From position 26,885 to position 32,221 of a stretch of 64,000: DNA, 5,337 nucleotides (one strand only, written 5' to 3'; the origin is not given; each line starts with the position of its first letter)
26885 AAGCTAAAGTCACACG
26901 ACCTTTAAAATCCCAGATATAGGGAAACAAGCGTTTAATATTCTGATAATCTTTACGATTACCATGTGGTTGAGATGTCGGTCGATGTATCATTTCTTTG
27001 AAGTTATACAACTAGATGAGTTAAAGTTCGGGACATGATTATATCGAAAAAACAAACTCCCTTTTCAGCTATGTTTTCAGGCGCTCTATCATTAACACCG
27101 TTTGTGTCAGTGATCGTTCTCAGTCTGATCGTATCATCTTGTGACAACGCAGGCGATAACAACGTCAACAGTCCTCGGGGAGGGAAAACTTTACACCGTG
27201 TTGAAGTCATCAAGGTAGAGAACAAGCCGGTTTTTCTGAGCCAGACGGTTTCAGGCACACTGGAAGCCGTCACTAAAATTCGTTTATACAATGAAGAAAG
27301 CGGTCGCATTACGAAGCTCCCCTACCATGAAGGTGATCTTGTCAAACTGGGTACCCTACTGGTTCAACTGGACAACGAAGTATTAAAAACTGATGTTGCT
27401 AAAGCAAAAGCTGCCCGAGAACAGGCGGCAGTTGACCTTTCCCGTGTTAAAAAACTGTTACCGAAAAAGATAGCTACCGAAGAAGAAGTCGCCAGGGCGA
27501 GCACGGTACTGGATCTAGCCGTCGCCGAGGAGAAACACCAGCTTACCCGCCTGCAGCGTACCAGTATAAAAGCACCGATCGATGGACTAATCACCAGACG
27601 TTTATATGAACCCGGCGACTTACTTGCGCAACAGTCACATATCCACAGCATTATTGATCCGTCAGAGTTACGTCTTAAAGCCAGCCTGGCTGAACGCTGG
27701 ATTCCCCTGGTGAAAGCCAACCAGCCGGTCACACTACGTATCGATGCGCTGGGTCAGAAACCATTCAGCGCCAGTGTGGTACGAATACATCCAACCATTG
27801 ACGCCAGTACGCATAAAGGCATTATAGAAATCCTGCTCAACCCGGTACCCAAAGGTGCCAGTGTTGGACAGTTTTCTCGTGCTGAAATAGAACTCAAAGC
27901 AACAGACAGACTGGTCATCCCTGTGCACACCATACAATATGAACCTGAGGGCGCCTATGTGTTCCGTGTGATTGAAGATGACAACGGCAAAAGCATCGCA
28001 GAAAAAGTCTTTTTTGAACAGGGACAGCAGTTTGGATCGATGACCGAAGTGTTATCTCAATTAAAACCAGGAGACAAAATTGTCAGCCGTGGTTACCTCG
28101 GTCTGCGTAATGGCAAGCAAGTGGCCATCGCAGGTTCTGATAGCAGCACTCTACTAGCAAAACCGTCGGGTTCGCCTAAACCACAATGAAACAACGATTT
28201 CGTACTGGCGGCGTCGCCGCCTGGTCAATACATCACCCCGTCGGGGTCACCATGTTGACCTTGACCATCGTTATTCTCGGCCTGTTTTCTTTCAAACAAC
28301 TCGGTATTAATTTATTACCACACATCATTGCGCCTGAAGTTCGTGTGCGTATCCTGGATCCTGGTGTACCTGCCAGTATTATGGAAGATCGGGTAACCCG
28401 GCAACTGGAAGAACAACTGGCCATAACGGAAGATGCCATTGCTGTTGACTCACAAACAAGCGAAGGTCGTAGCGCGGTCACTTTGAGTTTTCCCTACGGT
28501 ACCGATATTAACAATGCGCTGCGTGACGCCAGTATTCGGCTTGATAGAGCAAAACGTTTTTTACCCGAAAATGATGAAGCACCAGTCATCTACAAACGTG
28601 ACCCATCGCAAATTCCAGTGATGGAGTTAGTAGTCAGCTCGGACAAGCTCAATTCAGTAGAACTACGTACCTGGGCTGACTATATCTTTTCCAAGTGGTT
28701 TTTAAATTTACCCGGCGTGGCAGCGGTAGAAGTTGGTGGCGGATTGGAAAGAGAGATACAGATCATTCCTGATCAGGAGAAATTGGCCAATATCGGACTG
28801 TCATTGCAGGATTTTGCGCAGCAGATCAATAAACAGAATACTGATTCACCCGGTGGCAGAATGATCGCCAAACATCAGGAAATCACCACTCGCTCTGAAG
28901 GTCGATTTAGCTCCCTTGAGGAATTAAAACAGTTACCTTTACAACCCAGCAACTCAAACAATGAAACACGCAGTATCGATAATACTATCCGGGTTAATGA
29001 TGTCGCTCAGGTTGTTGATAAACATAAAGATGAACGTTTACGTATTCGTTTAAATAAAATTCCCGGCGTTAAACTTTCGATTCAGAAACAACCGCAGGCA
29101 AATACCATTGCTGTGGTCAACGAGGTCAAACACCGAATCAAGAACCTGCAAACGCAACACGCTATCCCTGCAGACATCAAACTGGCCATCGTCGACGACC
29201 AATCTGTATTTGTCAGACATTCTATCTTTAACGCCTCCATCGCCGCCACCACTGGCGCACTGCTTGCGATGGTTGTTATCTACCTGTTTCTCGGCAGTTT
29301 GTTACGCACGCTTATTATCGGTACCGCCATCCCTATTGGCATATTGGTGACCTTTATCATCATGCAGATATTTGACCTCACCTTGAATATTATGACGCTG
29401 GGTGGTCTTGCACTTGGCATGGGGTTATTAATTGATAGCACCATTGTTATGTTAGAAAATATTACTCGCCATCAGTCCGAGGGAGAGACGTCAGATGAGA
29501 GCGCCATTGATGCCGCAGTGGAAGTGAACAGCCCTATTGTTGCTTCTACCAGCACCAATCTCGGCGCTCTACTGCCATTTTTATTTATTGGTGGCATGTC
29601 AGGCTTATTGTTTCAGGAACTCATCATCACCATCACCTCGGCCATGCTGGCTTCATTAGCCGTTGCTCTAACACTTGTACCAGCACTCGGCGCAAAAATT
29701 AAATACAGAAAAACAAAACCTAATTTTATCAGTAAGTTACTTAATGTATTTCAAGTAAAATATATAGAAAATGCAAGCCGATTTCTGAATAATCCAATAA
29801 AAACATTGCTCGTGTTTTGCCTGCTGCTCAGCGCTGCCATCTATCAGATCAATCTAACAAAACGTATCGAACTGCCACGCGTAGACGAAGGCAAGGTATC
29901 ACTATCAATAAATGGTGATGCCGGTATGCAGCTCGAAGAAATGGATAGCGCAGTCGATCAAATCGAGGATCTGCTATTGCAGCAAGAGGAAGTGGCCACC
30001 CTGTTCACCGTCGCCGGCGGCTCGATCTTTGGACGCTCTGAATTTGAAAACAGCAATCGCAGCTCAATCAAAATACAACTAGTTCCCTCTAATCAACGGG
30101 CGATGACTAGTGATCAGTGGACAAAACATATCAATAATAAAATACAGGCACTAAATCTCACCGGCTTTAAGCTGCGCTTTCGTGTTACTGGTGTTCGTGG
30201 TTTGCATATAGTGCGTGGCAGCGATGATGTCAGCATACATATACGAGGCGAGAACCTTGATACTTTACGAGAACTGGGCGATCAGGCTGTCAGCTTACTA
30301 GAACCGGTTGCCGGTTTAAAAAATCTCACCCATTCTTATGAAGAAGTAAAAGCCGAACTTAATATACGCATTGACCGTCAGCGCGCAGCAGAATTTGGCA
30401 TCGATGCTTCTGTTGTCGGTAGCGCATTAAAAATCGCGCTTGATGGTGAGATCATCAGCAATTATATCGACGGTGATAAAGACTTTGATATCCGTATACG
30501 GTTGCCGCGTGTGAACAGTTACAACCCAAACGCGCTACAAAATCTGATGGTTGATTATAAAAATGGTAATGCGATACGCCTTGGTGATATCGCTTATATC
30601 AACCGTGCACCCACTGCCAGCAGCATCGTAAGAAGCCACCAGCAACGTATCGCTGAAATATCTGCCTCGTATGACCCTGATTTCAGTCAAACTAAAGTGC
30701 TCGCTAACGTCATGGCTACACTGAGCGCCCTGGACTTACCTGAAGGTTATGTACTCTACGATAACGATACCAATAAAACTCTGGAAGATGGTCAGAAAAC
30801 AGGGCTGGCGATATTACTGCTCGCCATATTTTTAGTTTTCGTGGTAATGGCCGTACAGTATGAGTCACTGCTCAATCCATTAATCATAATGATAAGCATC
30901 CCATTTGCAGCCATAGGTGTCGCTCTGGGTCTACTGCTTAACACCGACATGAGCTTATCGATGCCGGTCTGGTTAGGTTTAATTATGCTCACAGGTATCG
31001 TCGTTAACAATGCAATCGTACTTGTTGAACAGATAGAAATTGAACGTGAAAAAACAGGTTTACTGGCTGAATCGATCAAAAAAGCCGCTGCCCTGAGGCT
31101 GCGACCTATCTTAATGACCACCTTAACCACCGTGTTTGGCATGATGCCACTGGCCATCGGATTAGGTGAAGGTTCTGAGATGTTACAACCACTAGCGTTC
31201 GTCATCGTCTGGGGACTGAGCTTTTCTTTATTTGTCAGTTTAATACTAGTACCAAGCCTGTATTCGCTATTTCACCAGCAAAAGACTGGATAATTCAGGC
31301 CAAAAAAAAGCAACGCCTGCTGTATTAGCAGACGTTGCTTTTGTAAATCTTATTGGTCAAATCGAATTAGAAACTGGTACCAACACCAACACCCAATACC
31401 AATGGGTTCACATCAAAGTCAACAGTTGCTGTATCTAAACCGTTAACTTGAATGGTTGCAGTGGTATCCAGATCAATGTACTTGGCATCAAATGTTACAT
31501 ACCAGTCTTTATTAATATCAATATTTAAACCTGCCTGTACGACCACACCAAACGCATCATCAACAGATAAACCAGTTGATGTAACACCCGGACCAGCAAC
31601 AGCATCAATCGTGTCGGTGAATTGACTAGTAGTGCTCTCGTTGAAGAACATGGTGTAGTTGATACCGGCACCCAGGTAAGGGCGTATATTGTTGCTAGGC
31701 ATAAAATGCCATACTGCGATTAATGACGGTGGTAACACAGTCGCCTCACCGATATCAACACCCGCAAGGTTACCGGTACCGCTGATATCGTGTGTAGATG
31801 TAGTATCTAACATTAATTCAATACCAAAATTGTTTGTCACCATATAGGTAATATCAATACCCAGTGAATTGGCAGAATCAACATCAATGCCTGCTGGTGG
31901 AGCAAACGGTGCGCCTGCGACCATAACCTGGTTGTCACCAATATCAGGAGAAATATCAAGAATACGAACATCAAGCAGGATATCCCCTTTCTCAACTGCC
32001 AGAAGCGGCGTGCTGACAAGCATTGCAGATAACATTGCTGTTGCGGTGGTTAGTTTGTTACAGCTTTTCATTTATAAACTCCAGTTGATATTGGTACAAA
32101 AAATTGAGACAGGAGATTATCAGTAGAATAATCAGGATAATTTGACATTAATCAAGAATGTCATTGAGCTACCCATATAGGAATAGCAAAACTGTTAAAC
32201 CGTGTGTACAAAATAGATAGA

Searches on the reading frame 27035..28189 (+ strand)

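Call 6: search_protein_families(library=ncbifam, proteins=[window:27035-28189:+])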
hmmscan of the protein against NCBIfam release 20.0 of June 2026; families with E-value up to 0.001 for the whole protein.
window:27035-28189:+ (384 aa): 22 families
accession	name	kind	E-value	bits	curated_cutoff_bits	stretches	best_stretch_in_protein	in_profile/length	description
TIGR01730.1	RND_mfp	subfamily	5.6e-52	176.7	94.9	1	56-365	1-321/322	efflux RND transporter periplasmic adaptor subunit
TIGR00999.1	8a0102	subfamily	7.9e-23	80.9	319.3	1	100-354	1-267/271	CzcB/NccB family metal efflux transporter periplasmic adaptor subunit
TIGR00998.1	8a0101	subfamily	1.2e-17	63.9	390.8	1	160-254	185-284/334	EmrA/EmrK family multidrug efflux transporter periplasmic adaptor subunit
NF002939.0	PRK03598.1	equivalog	3.4e-16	59.3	393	2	120-255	147-284/332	secretion protein HlyD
NF033138.2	RND-peri-MexC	equivalog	2.3e-13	50.1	625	1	23-199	9-195/375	MexC family multidrug efflux RND transporter periplasmic adaptor subunit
NF045904.1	RND-peri-MexE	equivalog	5.9e-13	48.5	714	1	27-206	14-203/390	multidrug efflux RND transporter periplasmic adaptor subunit MexE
NF007785.0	PRK10476.1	equivalog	3.3e-12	45.9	376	2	73-164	41-135/347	multidrug transporter subunit MdtN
NF007132.1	PRK09578.1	equivalog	3.6e-12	45.7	512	1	27-201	15-199/396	MexX/AxyX family multidrug efflux RND transporter periplasmic adaptor subunit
NF011604.1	PRK15030.1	equivalog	4.6e-12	45.6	765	1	20-365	7-375/397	multidrug efflux RND transporter periplasmic adaptor subunit AcrA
NF008589.1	PRK11556.1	equivalog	3.3e-11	42.7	391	1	51-366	54-388/392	MdtA/MuxA family multidrug efflux RND transporter periplasmic adaptor subunit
NF000272.2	OqxA_adapt_sub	exception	7.9e-11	41.5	835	1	24-198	15-198/391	multidrug efflux RND transporter periplasmic adaptor subunit OqxA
NF011715.0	PRK15136.1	equivalog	6e-10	38.3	563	1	162-241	202-281/390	multidrug efflux MFS transporter periplasmic adaptor subunit EmrA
TIGR01843.1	type_I_hlyD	subfamily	4.9e-09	35.7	208.65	1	88-151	50-113/422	HlyD family type I secretion periplasmic adaptor subunit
NF007303.0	PRK09783.1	subfamily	5e-09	35.1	390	1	175-355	214-390/414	copper/silver efflux system membrane fusion protein CusB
NF033834.1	RND_adapt_MexA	exception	9.6e-09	34.8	750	1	21-197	4-179/373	multidrug efflux RND transporter periplasmic adaptor subunit MexA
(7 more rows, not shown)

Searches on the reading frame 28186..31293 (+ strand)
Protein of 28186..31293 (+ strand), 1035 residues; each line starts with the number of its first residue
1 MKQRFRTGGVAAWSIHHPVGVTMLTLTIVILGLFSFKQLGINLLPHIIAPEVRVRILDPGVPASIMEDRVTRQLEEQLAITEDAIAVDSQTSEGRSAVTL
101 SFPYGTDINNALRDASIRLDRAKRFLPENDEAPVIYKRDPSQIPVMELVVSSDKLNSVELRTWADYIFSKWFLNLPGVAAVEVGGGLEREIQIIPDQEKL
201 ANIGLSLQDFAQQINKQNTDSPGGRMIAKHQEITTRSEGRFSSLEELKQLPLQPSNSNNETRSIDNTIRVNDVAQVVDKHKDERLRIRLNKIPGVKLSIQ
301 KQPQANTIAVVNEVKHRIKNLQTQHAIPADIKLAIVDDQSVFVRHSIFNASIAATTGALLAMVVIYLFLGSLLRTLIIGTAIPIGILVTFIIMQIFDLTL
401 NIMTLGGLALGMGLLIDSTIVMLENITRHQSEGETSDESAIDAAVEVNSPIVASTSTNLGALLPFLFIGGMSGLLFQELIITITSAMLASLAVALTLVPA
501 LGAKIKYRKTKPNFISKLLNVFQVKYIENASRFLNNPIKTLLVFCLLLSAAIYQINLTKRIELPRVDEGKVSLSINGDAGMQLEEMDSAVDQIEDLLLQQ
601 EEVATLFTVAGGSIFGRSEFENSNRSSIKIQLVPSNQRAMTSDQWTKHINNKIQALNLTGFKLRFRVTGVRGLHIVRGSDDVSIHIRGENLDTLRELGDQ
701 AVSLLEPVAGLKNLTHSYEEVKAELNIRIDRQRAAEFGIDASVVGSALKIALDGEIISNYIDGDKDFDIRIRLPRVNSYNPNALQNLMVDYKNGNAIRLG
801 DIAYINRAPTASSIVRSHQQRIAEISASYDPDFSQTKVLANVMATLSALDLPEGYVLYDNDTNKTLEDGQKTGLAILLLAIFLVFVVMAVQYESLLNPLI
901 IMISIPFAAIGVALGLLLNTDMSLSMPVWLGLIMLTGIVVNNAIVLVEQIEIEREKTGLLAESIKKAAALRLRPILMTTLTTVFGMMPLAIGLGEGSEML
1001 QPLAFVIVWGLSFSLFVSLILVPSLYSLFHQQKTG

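Call 6: search_protein_families(library=ncbifam, proteins=[window:28186-31293:+])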
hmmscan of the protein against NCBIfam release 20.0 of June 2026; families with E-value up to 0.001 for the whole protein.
window:28186-31293:+ (1035 aa): 18 families
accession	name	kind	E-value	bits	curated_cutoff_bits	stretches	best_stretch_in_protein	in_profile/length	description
NF033617.1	RND_permease_2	subfamily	1.8e-192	641.9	1250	1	12-1030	2-1008/1009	multidrug efflux RND transporter permease subunit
NF000282.2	RND_permease_1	subfamily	1.6e-144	483.2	1250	1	14-1029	4-1027/1029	multidrug efflux RND transporter permease subunit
TIGR00915.1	2A0602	subfamily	9.2e-122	407.8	940.35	1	13-1028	4-1027/1050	efflux RND transporter permease subunit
NF007905.0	PRK10614.1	equivalog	3.5e-118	395.8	1774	1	13-1031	6-1010/1025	multidrug efflux RND transporter permease subunit MdtC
NF007798.0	PRK10503.1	equivalog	5.2e-114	381.9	1584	1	5-1031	7-1024/1040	MdtB/MuxB family multidrug efflux RND transporter permease subunit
TIGR00914.1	2A0601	subfamily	2.4e-113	379.8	701.45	1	14-1033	9-1039/1051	CusA/CzcA family heavy metal efflux RND transporter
NF007133.0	PRK09579.1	equivalog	1.6e-100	337.2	1763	1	15-1032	8-1005/1017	multidrug efflux RND transporter permease subunit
NF007131.0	PRK09577.1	equivalog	1.4e-82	278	1768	1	11-1026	2-1019/1045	multidrug efflux RND transporter permease subunit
NF007842.1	PRK10555.1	equivalog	1.5e-79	268.1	1854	1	11-1028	2-1025/1036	multidrug efflux RND transporter permease AcrD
NF000037.1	RND_perm_OqxB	exception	1e-75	255.3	2200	1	14-1028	7-1033/1050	multidrug efflux RND transporter permease subunit OqxB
NF011706.2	PRK15127.1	equivalog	4.4e-62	210.3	2150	1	14-1027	5-1027/1049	multidrug efflux RND transporter permease subunit AcrB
TIGR00916.1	2A0604s01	subfamily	9.6e-17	61.4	148.6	2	869-1019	86-231/231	SecD/SecF family protein translocase subunit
TIGR00921.1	2A067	subfamily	1.1e-11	43.5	351.9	2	812-1031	128-348/733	hydrophobe/amphiphile efflux-3 (HAE3) family transporter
NF009585.0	PRK13024.1-5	equivalog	4.7e-08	31.5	1037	1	823-1025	450-643/993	protein translocase subunit SecDF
TIGR01129.1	secD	equivalog_domain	4.9e-08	32.5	244.4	1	347-497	247-396/397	protein translocase subunit SecD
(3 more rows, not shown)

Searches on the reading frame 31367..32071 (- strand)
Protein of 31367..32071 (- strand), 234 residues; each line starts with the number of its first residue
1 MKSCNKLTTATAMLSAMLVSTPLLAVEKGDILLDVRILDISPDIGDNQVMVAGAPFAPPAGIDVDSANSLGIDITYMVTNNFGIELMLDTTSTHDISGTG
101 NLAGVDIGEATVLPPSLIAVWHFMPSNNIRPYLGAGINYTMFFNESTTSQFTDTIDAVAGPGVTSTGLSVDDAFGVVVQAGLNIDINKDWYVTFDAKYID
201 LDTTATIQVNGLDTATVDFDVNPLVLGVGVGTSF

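Call 6: search_protein_families(library=ncbifam, proteins=[window:31367-32071:-])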
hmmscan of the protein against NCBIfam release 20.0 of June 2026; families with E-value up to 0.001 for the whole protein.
window:31367-32071:- (234 aa): 2 families
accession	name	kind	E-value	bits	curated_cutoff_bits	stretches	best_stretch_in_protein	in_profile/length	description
NF008202.0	PRK10959.1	equivalog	5.5e-39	133.7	287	1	8-234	4-212/212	outer membrane protein OmpW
TIGR04565.1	OMP_myx_plus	subfamily_domain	0.00064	19.8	60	0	65-198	10-134/161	outer membrane beta-barrel domain-containing protein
